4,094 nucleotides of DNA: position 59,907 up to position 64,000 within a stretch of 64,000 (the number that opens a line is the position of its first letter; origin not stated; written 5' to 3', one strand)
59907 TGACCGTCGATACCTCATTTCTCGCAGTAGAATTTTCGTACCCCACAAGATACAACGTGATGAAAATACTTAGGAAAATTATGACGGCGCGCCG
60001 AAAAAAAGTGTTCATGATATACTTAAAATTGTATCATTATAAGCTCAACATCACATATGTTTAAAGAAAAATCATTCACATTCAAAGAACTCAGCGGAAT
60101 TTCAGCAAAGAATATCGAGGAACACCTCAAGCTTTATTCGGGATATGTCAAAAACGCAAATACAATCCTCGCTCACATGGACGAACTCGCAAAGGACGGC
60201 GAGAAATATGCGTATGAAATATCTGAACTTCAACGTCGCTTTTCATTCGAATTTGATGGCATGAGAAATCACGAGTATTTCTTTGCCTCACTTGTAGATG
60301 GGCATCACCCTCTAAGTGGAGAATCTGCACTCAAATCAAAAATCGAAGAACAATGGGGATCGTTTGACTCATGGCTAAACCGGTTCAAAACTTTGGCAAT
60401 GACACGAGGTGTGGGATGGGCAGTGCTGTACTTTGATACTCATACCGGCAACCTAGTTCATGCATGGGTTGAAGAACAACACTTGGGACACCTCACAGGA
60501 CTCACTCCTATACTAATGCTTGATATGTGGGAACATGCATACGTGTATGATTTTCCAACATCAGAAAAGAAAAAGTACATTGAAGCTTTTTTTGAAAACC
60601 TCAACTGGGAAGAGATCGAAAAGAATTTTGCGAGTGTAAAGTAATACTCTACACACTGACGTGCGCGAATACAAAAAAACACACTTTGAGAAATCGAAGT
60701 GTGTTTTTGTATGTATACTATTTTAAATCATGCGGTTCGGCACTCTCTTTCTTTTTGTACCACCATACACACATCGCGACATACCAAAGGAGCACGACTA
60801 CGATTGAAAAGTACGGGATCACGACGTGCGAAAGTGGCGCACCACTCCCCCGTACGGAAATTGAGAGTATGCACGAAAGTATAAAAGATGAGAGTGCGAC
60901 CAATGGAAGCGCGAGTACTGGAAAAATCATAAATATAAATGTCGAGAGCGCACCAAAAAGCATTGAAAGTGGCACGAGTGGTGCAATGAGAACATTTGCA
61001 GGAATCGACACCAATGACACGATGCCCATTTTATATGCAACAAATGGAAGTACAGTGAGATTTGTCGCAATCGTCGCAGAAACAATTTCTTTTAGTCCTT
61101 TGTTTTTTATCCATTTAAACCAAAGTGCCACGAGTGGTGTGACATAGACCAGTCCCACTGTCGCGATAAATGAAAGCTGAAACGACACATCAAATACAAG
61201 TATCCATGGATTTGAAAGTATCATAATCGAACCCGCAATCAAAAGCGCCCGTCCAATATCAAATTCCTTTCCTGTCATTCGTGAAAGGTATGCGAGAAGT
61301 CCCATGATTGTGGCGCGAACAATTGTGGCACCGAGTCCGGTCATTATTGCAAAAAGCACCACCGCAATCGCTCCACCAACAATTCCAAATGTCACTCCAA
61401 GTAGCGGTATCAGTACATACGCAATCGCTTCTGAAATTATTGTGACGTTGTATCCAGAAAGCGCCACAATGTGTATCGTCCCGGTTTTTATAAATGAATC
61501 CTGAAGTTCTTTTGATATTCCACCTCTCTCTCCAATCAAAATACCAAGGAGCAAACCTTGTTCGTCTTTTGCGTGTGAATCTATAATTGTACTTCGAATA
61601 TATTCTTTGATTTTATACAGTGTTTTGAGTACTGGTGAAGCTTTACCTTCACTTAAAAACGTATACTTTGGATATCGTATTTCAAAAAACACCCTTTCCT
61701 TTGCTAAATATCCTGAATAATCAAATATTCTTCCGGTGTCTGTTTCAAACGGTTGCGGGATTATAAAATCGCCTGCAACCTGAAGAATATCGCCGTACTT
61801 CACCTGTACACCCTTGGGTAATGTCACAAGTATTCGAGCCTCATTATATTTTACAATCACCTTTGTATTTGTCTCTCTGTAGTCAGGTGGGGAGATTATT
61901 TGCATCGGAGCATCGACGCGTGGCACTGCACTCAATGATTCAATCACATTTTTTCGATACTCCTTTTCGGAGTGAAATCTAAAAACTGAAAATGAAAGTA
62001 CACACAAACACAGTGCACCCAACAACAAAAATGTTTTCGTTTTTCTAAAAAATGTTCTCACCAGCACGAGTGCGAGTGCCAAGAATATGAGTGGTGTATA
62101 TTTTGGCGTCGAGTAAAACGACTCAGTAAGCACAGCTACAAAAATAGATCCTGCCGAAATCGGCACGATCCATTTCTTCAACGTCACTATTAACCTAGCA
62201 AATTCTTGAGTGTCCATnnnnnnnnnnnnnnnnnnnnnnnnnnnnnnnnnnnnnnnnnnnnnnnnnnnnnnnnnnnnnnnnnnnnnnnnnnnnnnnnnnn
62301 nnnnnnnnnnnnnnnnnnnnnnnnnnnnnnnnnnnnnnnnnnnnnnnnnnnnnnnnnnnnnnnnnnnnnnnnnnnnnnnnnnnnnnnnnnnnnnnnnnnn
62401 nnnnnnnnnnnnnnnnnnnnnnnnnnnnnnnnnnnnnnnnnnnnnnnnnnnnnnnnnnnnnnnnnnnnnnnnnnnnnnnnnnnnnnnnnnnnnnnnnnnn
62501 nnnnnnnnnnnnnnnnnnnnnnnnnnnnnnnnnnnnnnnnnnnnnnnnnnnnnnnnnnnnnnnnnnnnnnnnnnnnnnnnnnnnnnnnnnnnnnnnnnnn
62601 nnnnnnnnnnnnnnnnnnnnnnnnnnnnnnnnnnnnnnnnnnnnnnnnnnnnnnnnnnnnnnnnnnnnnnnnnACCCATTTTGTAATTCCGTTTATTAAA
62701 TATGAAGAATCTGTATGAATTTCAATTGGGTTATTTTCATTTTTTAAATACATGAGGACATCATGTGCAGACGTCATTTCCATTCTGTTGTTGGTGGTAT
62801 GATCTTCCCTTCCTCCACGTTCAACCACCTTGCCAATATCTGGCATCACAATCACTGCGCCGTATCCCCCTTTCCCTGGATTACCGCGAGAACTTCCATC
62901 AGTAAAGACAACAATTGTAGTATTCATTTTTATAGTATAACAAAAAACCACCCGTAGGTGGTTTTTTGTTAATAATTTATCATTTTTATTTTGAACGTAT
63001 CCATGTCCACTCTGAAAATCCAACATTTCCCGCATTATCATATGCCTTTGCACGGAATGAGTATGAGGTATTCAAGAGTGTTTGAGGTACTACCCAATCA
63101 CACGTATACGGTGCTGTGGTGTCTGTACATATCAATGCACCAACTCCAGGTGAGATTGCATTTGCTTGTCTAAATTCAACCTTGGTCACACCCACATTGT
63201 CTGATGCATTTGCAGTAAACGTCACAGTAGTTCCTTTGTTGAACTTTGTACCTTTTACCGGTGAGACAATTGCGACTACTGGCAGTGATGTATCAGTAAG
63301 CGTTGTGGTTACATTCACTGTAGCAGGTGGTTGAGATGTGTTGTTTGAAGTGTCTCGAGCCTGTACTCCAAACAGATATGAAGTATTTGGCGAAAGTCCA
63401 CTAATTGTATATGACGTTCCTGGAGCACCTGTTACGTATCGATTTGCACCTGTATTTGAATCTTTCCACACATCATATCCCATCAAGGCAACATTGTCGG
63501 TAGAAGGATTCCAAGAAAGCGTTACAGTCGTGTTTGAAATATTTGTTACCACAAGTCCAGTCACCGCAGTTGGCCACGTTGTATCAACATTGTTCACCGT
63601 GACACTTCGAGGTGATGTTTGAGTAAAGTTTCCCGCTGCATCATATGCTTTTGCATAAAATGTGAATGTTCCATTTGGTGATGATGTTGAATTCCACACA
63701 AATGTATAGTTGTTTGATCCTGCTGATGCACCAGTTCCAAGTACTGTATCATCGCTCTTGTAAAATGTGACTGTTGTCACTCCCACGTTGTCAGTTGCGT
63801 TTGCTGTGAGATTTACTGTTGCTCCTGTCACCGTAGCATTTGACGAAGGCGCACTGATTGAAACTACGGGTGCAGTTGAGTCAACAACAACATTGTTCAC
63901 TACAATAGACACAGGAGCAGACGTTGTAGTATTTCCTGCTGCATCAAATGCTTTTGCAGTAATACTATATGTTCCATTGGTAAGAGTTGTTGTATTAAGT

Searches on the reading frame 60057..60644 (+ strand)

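Call 84: search_protein_families(library=pfam, proteins=[window:60057-60644:+], max_evalue=0.001)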
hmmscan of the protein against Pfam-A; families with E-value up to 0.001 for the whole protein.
window:60057-60644:+ (195 aa): 2 families
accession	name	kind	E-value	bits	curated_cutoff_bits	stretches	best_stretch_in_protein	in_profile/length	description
PF02777.23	Sod_Fe_C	-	2.7e-25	88.8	20.9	1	90-190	3-102/102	Iron/manganese superoxide dismutases, C-terminal domain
PF00081.27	Sod_Fe_N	-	1.4e-05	25.9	27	1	15-79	18-81/82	Iron/manganese superoxide dismutases, alpha-hairpin domain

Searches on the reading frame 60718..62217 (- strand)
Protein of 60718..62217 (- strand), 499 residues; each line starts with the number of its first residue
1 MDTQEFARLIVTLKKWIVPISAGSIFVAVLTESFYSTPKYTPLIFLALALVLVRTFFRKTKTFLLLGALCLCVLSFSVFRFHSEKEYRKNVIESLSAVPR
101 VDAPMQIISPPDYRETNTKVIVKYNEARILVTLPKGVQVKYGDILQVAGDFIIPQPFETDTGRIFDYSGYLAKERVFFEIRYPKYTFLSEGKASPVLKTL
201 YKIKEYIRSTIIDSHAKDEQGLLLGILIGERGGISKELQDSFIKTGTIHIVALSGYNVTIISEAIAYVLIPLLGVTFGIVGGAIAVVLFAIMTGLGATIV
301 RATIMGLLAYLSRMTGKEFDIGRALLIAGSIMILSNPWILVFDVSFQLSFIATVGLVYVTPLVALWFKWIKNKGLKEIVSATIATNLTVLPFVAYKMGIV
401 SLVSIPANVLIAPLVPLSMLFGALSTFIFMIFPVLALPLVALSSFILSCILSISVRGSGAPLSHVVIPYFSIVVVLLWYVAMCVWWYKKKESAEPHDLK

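Call 84: search_protein_families(library=pfam, proteins=[window:60718-62217:-], max_evalue=0.001)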
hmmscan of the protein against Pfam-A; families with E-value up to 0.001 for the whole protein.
window:60718-62217:- (499 aa): 2 families
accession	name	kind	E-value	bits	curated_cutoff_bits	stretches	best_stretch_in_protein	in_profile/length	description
PF03772.21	Competence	-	2.2e-44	152.3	23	1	226-488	1-266/270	Competence protein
PF13567.11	DUF4131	-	3.2e-11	43.6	31.6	1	43-181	9-158/165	Domain of unknown function (DUF4131)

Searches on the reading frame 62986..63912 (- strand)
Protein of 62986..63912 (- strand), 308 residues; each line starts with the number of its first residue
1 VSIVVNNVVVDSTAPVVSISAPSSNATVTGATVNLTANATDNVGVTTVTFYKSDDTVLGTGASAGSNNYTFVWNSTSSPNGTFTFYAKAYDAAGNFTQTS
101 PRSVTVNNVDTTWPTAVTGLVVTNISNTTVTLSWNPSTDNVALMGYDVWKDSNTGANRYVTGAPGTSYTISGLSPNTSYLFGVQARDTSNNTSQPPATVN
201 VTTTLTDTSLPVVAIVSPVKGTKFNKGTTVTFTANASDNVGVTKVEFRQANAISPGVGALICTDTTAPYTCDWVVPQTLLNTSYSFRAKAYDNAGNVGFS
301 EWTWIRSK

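Call 84: search_protein_families(library=pfam, proteins=[window:62986-63912:-], max_evalue=0.001)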
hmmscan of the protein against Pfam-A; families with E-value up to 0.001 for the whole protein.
window:62986-63912:- (308 aa): 6 families
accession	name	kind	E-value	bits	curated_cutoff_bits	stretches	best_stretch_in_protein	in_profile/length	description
PF17957.7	Big_7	-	3.7e-29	101.6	24.1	2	211-288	1-70/70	Bacterial Ig domain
PF00041.27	fn3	-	9.6e-13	48.6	25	1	116-194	2-79/84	Fibronectin type III domain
PF12245.14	Big_3_2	-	1.8e-05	25.3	23.3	0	74-107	85-121/122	Bacterial Ig-like domain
PF15418.12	DUF4625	-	2.7e-05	24.9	27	0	206-245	9-52/131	Domain of unknown function (DUF4625)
PF19077.6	Big_13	-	0.00035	21.4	27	0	32-106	30-100/102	Bacterial Ig-like domain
PF10179.15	NDNF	-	0.00071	20.1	27.3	0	166-196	89-119/127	Neuron-derived neurotrophic factor, first Fn(III) domain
